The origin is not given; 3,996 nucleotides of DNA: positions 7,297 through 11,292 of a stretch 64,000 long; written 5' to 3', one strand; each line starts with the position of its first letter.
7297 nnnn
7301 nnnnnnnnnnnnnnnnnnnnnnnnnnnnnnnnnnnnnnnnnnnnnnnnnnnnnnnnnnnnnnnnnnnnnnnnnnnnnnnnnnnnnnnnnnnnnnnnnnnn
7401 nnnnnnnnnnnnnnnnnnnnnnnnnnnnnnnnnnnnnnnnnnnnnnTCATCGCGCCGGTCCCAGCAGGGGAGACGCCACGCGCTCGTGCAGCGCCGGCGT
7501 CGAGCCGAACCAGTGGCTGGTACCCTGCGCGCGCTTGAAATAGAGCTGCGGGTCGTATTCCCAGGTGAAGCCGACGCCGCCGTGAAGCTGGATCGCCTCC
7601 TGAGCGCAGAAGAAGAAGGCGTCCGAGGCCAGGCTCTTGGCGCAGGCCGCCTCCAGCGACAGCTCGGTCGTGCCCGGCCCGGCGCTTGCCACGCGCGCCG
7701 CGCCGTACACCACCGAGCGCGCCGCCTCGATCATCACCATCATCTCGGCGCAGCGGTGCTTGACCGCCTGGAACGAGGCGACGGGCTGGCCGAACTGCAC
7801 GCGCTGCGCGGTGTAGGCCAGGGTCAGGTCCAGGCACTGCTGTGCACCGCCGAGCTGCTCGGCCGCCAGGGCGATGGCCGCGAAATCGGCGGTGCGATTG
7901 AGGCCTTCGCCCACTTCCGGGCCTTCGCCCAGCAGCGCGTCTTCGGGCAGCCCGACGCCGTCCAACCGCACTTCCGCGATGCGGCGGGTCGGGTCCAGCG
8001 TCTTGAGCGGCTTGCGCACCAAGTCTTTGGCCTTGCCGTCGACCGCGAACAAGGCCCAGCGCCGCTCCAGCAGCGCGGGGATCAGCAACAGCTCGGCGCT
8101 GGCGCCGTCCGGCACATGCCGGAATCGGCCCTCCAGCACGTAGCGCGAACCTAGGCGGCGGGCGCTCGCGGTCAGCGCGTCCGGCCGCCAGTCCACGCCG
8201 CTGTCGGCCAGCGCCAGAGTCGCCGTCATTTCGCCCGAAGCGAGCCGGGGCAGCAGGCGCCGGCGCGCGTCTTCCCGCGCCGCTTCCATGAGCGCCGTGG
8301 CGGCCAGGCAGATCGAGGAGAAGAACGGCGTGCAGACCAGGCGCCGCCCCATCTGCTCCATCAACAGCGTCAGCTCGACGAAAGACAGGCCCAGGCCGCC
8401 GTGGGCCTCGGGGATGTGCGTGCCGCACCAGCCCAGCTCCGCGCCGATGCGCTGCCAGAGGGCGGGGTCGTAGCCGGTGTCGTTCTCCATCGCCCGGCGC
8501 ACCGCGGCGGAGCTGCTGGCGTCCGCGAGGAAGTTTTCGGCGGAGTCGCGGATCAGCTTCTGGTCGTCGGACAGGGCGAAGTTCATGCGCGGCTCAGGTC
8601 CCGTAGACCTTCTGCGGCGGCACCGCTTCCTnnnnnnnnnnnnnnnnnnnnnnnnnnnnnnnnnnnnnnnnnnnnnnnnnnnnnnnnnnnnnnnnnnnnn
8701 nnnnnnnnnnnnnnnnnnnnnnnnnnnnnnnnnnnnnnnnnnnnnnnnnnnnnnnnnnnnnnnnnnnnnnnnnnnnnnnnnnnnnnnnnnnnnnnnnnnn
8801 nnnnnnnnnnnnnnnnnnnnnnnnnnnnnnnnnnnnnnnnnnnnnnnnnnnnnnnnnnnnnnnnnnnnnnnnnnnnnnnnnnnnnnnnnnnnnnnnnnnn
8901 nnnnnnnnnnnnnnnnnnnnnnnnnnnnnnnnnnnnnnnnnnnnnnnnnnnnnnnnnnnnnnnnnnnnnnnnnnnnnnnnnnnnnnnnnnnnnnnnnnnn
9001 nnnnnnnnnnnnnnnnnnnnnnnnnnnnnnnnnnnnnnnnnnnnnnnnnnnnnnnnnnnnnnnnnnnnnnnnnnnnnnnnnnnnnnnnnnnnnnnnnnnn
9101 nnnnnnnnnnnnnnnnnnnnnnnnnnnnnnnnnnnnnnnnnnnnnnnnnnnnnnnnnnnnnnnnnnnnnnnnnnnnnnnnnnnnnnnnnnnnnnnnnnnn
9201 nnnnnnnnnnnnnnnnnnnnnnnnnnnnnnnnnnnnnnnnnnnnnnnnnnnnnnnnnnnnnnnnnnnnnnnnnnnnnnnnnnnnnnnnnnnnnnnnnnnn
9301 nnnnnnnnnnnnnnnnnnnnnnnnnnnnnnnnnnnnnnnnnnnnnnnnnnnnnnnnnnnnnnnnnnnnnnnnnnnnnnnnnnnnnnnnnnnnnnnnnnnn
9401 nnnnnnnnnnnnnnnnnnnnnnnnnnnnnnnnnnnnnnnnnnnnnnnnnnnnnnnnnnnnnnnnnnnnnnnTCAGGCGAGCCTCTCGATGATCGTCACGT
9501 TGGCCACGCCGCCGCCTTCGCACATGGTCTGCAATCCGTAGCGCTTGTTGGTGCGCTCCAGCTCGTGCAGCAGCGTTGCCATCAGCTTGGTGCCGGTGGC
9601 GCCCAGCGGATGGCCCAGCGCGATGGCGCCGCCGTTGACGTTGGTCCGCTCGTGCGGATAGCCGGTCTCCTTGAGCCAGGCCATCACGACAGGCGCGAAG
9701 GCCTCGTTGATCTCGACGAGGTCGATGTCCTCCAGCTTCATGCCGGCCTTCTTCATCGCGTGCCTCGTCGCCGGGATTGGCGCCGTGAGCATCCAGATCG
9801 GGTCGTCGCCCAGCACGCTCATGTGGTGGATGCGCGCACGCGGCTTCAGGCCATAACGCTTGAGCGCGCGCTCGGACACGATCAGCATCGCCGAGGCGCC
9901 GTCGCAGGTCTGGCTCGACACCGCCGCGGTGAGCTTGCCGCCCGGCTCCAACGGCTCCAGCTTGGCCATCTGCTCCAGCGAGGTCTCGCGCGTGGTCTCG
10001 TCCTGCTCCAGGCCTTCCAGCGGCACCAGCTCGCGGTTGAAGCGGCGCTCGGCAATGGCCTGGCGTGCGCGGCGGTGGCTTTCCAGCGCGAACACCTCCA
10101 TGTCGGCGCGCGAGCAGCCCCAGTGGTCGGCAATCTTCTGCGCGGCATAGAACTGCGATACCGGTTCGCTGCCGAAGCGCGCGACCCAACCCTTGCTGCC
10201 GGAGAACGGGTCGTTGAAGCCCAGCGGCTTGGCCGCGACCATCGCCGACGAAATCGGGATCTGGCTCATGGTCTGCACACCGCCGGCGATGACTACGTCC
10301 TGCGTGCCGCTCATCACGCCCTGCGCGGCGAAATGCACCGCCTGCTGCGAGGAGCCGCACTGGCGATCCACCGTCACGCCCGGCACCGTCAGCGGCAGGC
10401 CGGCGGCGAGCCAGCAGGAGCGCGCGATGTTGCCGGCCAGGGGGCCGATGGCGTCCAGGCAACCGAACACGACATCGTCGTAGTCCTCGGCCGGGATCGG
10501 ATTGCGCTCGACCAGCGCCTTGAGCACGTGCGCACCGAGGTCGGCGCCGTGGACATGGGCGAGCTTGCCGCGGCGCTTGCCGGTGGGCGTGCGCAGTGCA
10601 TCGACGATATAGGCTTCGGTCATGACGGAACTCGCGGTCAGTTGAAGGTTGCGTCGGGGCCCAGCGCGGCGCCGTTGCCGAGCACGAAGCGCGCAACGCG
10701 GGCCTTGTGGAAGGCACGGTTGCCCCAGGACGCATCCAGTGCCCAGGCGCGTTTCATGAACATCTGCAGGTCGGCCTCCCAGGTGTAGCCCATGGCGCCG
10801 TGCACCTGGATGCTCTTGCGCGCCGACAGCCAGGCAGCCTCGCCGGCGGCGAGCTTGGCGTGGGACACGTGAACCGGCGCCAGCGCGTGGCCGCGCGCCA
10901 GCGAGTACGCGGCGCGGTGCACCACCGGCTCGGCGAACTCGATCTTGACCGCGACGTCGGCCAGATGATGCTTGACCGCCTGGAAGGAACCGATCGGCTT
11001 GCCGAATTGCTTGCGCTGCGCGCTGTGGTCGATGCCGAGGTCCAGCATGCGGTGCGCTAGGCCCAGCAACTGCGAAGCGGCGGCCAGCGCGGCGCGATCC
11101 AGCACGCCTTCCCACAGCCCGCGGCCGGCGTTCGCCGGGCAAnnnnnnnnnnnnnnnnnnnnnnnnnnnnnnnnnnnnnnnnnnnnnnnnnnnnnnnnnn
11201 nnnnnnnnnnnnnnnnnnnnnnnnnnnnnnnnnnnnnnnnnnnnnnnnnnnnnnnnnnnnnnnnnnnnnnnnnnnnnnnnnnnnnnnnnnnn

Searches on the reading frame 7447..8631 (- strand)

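Call 47: search_protein_families(library=pfam, proteins=[window:7447-8631:-], max_evalue=0.0001)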
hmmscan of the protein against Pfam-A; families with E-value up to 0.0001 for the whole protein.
window:7447-8631:- (394 aa): 3 families
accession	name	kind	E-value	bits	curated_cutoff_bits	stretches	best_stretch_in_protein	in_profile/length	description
PF00441.29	Acyl-CoA_dh_1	-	1.4e-31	110.1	22.4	1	248-386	11-146/150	Acyl-CoA dehydrogenase, C-terminal domain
PF02771.21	Acyl-CoA_dh_N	-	7.3e-20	71.9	22.9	1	21-134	1-113/113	Acyl-CoA dehydrogenase, N-terminal domain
PF08028.16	Acyl-CoA_dh_2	-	2.2e-12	47.9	22.7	1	254-356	2-111/134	Acyl-CoA dehydrogenase, C-terminal domain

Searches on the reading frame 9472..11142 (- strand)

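Call 80: search_protein_families(library=pfam, proteins=[window:9472-11142:-], max_evalue=0.00001)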
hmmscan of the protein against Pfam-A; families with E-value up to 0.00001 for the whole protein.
window:9472-11142:- (556 aa): 4 families
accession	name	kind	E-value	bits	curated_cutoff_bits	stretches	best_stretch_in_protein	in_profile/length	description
PF00108.29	Thiolase_N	-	8.3e-50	170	26.4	1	178-424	2-259/260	Thiolase, N-terminal domain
PF02803.24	Thiolase_C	-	1.3e-42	144.8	27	1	432-554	1-123/123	Thiolase, C-terminal domain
PF00109.32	ketoacyl-synt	-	4.8e-07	30.1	20.8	1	249-305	161-217/252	Beta-ketoacyl synthase, N-terminal domain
PF22691.2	Thiolase_C_1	-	3.8e-06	27.1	28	0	444-495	9-60/144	Thiolase C-terminal domain-like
